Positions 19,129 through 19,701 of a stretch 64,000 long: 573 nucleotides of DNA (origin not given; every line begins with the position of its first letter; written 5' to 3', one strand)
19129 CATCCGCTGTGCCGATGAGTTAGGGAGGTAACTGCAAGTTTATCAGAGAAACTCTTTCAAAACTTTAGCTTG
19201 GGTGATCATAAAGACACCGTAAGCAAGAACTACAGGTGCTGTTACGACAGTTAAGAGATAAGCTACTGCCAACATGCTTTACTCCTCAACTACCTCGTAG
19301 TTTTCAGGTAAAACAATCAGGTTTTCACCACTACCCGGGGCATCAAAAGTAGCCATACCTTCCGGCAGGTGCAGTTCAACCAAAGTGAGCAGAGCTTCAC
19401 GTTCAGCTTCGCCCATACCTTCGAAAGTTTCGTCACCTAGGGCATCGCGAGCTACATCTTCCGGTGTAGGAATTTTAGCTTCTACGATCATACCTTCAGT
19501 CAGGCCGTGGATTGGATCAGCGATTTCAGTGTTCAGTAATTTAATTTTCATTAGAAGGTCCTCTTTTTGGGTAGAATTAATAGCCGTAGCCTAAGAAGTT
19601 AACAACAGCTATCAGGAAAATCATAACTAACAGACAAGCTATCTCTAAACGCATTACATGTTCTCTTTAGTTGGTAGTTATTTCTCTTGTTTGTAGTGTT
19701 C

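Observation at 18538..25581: Family of paralogous small acidic proteins sharing N-terminal MK(I/V)K(L/F) and C-terminal E(I/V)VEE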

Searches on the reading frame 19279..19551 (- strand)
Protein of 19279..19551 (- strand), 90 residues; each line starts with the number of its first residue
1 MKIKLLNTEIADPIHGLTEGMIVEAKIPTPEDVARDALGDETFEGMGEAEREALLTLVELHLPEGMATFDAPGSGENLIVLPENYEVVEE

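Call 6: search_protein_families(library=phrogs, proteins=[window:19279-19551:-], max_evalue=1)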
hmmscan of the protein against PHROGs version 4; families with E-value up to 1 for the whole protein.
window:19279-19551:- (90 aa): 4 families
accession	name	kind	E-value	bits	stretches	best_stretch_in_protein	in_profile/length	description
phrog_11868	-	unknown function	5e-24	85.3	1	1-90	1-89/89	-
phrog_12359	-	unknown function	0.014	16.4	1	1-90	1-82/85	-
phrog_12794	-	unknown function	0.057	14.8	1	2-89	6-93/95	-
phrog_35430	-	unknown function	0.22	12.8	1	10-34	56-80/84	-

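Call 7: search_protein_families(library=pfam, proteins=[window:19279-19551:-], max_evalue=1)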
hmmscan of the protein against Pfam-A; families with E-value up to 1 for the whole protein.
window:19279-19551:- (90 aa): 0 families

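Call 8: search_dna_similar(query=window:19279-19551:-, collection=phages, mode=protein, max_rows=30, max_evalue=0.001)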
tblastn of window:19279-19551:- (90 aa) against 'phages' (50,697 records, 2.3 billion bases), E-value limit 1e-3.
Records with a match: 118; places in all: 118; records where one place covers at least 80% of the query: 118.
Best place of each record, by identity: <60% 118.
By first word of the organism name: Escherichia 96; Campylobacter 18; Phage 2; Shigella 1; Vequintavirinae 1.
By host as written in the record: Escherichia coli 35; Campylobacter jejuni 16; Escherichia coli K-12 12; Escherichia coli K-12 MG1655 12; - 11; Escherichia coli O157:H7 6; Escherichia coli O177 3; Escherichia coli NCCP 13930 2; and 17 more.
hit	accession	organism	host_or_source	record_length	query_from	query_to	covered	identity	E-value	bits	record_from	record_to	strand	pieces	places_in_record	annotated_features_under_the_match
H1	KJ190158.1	Escherichia phage FFH2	Escherichia coli O157:H7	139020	1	90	100%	55.6%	3e-19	86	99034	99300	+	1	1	hypothetical protein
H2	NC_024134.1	Escherichia phage FFH2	Escherichia coli O157:H7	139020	1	90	100%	55.6%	3e-19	86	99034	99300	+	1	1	hypothetical protein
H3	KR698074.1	Escherichia phage APECc02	Escherichia coli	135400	1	90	100%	55.6%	3e-19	86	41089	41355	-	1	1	sigma 54 modulation factor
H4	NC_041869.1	Escherichia phage APECc02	Escherichia coli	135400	1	90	100%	55.6%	3e-19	86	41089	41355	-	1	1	sigma 54 modulation factor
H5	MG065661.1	Campylobacter phage C9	Campylobacter jejuni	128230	1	90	100%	55.6%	3e-19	86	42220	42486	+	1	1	record has no annotation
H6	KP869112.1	Escherichia coli O157 typing phage 14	Escherichia coli O157:H7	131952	1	90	100%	55.6%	3e-19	86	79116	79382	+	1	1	hypothetical protein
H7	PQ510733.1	Escherichia phage A6-1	Escherichia coli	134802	1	90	100%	55.6%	3e-19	86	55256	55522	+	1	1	sigma 54 modulation factor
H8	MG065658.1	Campylobacter phage C7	Campylobacter jejuni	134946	1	90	100%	55.6%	3e-19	86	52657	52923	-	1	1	record has no annotation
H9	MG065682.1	Campylobacter phage A112b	Campylobacter jejuni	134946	1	90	100%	55.6%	3e-19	86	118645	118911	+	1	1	record has no annotation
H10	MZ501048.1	Escherichia phage AlexBoehm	Escherichia coli K-12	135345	1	90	100%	55.6%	3e-19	86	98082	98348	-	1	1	hypothetical protein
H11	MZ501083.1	Escherichia phage JohannBauhin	Escherichia coli K-12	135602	1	90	100%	55.6%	3e-19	86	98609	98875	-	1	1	hypothetical protein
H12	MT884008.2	Escherichia phage vb_EcoM_bov10K2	Escherichia coli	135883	1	90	100%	55.6%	3e-19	86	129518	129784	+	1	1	hypothetical protein (x2)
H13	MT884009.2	Escherichia phage vb_EcoM_bov11CS3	Escherichia coli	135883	1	90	100%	55.6%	3e-19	86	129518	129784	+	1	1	hypothetical protein (x2)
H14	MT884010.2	Escherichia phage vb_EcoM_bov22_2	Escherichia coli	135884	1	90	100%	55.6%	3e-19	86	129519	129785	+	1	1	hypothetical protein (x2)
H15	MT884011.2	Escherichia phage vb_EcoM_bov25_3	Escherichia coli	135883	1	90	100%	55.6%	3e-19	86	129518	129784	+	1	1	hypothetical protein (x2)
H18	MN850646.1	Escherichia phage nom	Escherichia coli K-12 MG1655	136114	1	90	100%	55.6%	3e-19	86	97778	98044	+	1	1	sigma 54 modulation factor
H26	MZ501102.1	Escherichia phage RudolfGeigy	Escherichia coli K-12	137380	1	90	100%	55.6%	3e-19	86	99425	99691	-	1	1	hypothetical protein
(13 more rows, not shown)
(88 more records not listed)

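Call 10: get_annotated_region(hit=H18, flank=7000)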
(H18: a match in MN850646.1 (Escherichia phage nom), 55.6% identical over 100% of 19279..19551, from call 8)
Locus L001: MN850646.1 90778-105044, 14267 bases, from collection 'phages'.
description: Escherichia phage nom, complete genome.
organism: Escherichia phage nom (NCBI taxid 2696434)
taxonomy: Viruses; Duplodnaviria; Heunggongvirae; Uroviricota; Caudoviricetes; Vequintavirinae; Vequintavirus
host: Escherichia coli K-12 MG1655; source: wastewater; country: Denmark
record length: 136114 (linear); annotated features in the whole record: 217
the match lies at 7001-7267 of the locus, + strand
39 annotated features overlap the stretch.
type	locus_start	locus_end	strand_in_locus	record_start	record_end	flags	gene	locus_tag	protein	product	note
CDS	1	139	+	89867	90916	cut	-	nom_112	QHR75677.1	ATP-dependent protease subunit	PVOGs: VOG4573; ClpP ATP-dependent protease subunit [Escherichia phage FV3]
CDS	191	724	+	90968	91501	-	-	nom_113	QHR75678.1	putative methyltransferase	PVOGs: VOG0822; putative methyltransferase [Geobacillus virus E3]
CDS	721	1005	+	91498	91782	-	-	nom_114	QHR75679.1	hypothetical protein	PVOGs: VOG5571; hyphothetical protein [Escherichia phage 4MG]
CDS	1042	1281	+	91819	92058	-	-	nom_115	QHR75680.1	hypothetical protein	PVOGs: VOG5462; Hypothetical protein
CDS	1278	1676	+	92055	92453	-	-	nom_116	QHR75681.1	hypothetical protein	PVOGs: VOG6096; Hypothetical protein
CDS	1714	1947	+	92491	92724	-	-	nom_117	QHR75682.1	hypothetical protein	Hypothetical protein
CDS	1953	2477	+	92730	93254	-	-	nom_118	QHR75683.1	hypothetical protein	Hypothetical protein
CDS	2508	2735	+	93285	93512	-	-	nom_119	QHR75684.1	hypothetical protein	PVOGs: VOG7053; Hypothetical protein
CDS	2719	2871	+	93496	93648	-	-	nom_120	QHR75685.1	hypothetical protein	Hypothetical protein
CDS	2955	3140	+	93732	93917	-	-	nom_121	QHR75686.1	hypothetical protein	PVOGs: VOG5671; Hypothetical protein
CDS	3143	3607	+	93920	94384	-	-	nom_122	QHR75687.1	putative structural protein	PVOGs: VOG5389; putative structural protein [Escherichia phage FV3]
CDS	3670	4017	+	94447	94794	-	-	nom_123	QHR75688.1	hypothetical protein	Hypothetical protein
CDS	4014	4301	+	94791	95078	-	-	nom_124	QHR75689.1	hypothetical protein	Hypothetical protein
CDS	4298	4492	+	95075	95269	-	-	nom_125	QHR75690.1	hypothetical protein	Hypothetical protein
CDS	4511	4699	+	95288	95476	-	-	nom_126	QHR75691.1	hypothetical protein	PVOGs: VOG1371; Hypothetical protein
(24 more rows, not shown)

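Call 14: find_homologous_proteins(query=A1, max_evalue=0.001)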
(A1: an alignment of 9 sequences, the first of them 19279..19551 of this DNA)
Query A1 (9 sequences) (90 aa, profile of the alignment): 87 proteins with E <= 0.001 among 2439 candidates.
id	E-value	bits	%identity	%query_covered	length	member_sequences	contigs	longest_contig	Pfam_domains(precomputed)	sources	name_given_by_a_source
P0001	1.6e-23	101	27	91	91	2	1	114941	-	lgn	-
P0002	2.1e-23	100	29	82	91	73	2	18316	-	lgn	-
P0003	3.6e-23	100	28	82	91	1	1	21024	-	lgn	-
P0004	4.4e-23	99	25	91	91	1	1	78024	-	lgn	-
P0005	5.7e-23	99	32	82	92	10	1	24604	-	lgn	-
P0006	6.6e-23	99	32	99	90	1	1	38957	-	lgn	-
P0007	7.0e-23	99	29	82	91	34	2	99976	-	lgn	-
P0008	9.0e-23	98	29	82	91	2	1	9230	-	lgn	-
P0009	1.2e-22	98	26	81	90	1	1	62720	-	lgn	-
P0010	2.4e-22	97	26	81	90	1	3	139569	-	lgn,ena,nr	nr:MAG TPA: hypothetical protein [Caudoviricetes sp.]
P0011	3.5e-22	96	29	82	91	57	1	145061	-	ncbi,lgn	-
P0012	4.0e-22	96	28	82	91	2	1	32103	-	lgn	-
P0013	5.0e-22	96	-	-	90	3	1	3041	-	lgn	-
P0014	9.6e-22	95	29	99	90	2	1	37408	-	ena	-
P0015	1.3e-21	95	31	82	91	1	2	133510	-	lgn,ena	-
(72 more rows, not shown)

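Call 26: predict_structure(alignment_id=A2)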
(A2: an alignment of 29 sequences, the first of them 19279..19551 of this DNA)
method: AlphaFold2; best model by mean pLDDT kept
length: 90 residues; sequences in the alignment: 29
mean_pLDDT: 83.9   pTM: 0.60
mean pLDDT of the five models: 83.9, 83.2, 79.9, 77.3, 76.4
residues with pLDDT >= 90: 12; 70-90: 71; 50-70: 7; < 50: 0
segments of 3 or more residues with pLDDT < 50: none
pLDDT, mean of each block of 10 residues (from residue 1): 78 73 88 86 89 90 84 81 86
secondary structure, 60 per line:
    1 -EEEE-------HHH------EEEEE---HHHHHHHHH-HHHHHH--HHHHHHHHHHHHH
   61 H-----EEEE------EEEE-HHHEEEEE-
elements in order: E2-5 E22-26 H30-38 H40-45 H48-61 E67-70 E77-80 E85-89

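Call 28: search_protein_representatives(alignment_id=A2)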
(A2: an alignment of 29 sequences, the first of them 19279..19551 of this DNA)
Query: 29 sequences, 88 profile positions. Proteins with E-value up to 0.001 (for the whole library): 15; up to 1e-10: 9; up to 1e-30: 0. The best 15 are listed.
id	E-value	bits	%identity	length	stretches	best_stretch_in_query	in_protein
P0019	4.7e-26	107.0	-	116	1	1-87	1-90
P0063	4.1e-23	97.6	-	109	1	1-87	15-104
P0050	1.0e-18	83.5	-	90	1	1-86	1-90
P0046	2.4e-17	79.1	-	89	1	1-86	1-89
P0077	5.2e-17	78.0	-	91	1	1-87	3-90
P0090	1.0e-13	67.4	-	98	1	1-87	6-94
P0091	1.7e-12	63.6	-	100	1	2-84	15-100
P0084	4.8e-12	62.1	-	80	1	40-86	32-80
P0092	1.0e-11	61.0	-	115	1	1-86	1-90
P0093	2.4e-10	56.7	-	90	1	1-85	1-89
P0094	4.9e-06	42.8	-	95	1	2-86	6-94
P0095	5.7e-06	42.6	-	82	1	1-87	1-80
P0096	6.0e-06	42.5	-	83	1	1-86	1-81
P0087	1.3e-04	38.3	-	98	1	36-87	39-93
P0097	2.7e-04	37.3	-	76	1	1-50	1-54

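Call 32: fold_search(model_id=the predicted structure, library=viral)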
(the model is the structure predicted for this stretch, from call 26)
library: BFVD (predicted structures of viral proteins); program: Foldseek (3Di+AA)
matches with E <= 10: 462; with E <= 0.001: 1
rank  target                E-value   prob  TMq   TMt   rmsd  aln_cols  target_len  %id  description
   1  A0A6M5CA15            2.4e-04  1.00  0.54  0.56   4.1        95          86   33  Uncharacterized protein [Vibrio phage Vc1]
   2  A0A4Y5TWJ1            1.8e-03  1.00  0.57  0.55   4.7        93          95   26  Uncharacterized protein [Escherichia phage vB_EcoM-ECP32]
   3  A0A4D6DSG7            2.3e-01  0.96  0.48  0.77   2.6        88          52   14  Uncharacterized protein [Enterococcus phage vB_EfaP_Ef6.2]
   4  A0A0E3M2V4            2.4e-01  0.85  0.46  0.29   5.3        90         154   14  Uncharacterized protein [Bacillus phage Stahl]
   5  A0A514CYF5            2.6e-01  0.85  0.49  0.60   3.3       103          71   14  (no name in the UniProt tables at hand)
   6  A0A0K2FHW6            2.7e-01  0.30  0.37  0.44  12.6        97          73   21  (no name in the UniProt tables at hand)
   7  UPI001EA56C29         3.3e-01  0.72  0.40  0.63   5.7        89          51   10  (no name look-up for this kind of identifier)
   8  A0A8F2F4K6            3.6e-01  0.82  0.43  0.64   3.3        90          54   11  Uncharacterized protein [Klebsiella phage Kp_Pokalde_001]
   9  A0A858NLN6            3.6e-01  0.75  0.49  0.54   8.3        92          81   17  (no name in the UniProt tables at hand)
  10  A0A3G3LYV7            4.3e-01  0.38  0.34  0.43   7.0        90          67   17  Uncharacterized protein [Brevibacterium phage Cantare]
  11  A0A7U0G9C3            4.3e-01  0.33  0.39  0.47  12.9        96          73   14  (no name in the UniProt tables at hand)
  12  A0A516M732            4.3e-01  0.21  0.36  0.38   6.7       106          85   14  (no name in the UniProt tables at hand)
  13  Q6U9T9                4.3e-01  0.15  0.31  0.37  10.9       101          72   13  Uncharacterized protein [Aeromonas phage 44RR2.8t]
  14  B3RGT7                4.6e-01  0.20  0.28  0.35   8.4        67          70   24  Uncharacterized protein [Escherichia phage V5]
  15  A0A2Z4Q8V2            6.0e-01  0.21  0.24  0.35   2.7        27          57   26  (no name in the UniProt tables at hand)
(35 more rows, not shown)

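Call 34: find_related_loci(query=window:19279-19551:-, collection=viral_contigs, flank=10000)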
Query window:19279-19551:- (90 aa) in viral_contigs; peptide patterns used: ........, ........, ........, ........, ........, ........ (x = any residue, [..] = any of these).
61 stretches matched a pattern; 4 encode a relative of the query (tblastn E <= 1e-3); 4 distinct loci.
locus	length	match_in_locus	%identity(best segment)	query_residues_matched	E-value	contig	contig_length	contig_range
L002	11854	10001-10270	98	1-90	5e-55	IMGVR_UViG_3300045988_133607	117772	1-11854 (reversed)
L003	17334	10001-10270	98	1-90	5e-55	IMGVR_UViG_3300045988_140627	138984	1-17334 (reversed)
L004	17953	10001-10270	97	1-90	3e-54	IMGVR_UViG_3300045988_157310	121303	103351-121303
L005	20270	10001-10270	97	1-90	2e-54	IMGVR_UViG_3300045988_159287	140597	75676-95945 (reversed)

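Call 53: get_annotated_region(hit=H26, flank=8000)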
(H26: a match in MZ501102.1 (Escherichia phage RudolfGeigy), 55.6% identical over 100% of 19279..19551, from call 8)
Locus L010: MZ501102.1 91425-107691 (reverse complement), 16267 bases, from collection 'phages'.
description: Escherichia phage RudolfGeigy, complete genome.
organism: Escherichia phage RudolfGeigy (NCBI taxid 2852024)
taxonomy: Viruses; Duplodnaviria; Heunggongvirae; Uroviricota; Caudoviricetes; Vequintavirinae; Vequintavirus
host: Escherichia coli K-12; source: sewage plant inflow; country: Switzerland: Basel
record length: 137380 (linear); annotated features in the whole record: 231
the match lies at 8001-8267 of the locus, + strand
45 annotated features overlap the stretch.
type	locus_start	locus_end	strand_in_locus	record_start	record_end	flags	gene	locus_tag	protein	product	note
CDS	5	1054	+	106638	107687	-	-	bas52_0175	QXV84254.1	ClpP-like protease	-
CDS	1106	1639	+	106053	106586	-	-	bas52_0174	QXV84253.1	putative N6 adenine methyltransferase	-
CDS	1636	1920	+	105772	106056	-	-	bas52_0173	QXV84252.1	hypothetical protein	-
CDS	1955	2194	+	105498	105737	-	-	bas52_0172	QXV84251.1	hypothetical protein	-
CDS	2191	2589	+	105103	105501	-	-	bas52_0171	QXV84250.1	hypothetical protein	-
CDS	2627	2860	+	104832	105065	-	-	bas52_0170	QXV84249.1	hypothetical protein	-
CDS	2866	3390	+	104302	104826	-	-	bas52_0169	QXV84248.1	putative glycosidase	-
CDS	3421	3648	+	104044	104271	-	-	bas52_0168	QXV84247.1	hypothetical protein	-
CDS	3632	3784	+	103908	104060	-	-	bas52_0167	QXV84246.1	hypothetical protein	-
CDS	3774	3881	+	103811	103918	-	-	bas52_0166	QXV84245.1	hypothetical protein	-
CDS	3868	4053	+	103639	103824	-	-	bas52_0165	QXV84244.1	hypothetical protein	-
CDS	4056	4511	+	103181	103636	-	-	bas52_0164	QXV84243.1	hypothetical protein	-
CDS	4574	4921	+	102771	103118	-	-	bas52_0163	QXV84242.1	hypothetical protein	-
CDS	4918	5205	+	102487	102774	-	-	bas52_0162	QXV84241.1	hypothetical protein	-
CDS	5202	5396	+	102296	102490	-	-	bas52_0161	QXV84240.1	hypothetical protein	-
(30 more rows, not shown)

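Call 55: get_annotated_region(hit=H11, flank=8000)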
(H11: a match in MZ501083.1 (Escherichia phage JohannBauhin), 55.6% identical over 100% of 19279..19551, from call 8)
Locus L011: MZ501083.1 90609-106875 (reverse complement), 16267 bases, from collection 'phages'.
description: Escherichia phage JohannBauhin, complete genome.
organism: Escherichia phage JohannBauhin (NCBI taxid 2852025)
taxonomy: Viruses; Duplodnaviria; Heunggongvirae; Uroviricota; Caudoviricetes; Vequintavirinae; Vequintavirus; Vequintavirus slur16
host: Escherichia coli K-12; source: sewage plant inflow; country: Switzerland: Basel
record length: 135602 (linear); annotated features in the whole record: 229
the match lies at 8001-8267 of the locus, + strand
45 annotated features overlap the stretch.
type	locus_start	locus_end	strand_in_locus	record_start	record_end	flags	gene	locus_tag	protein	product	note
CDS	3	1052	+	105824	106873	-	-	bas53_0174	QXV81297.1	ClpP-like protease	-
CDS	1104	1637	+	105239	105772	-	-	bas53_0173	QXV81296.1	putative N6 adenine methyltransferase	-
CDS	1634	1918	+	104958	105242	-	-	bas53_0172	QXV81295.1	hypothetical protein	-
CDS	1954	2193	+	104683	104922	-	-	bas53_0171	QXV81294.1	hypothetical protein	-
CDS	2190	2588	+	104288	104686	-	-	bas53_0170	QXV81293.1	hypothetical protein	-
CDS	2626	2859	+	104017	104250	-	-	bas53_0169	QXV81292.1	hypothetical protein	-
CDS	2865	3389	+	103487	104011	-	-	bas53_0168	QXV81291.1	putative glycosidase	-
CDS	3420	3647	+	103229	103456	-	-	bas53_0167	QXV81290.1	hypothetical protein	-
CDS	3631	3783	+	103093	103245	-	-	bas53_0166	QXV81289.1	hypothetical protein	-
CDS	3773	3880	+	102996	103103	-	-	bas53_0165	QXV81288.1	hypothetical protein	-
CDS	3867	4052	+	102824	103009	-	-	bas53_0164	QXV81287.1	hypothetical protein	-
CDS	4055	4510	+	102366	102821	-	-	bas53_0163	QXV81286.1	hypothetical protein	-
CDS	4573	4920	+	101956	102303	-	-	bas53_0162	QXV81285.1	hypothetical protein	-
CDS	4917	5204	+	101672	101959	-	-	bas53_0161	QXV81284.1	hypothetical protein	-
CDS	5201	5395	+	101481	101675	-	-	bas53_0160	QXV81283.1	hypothetical protein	-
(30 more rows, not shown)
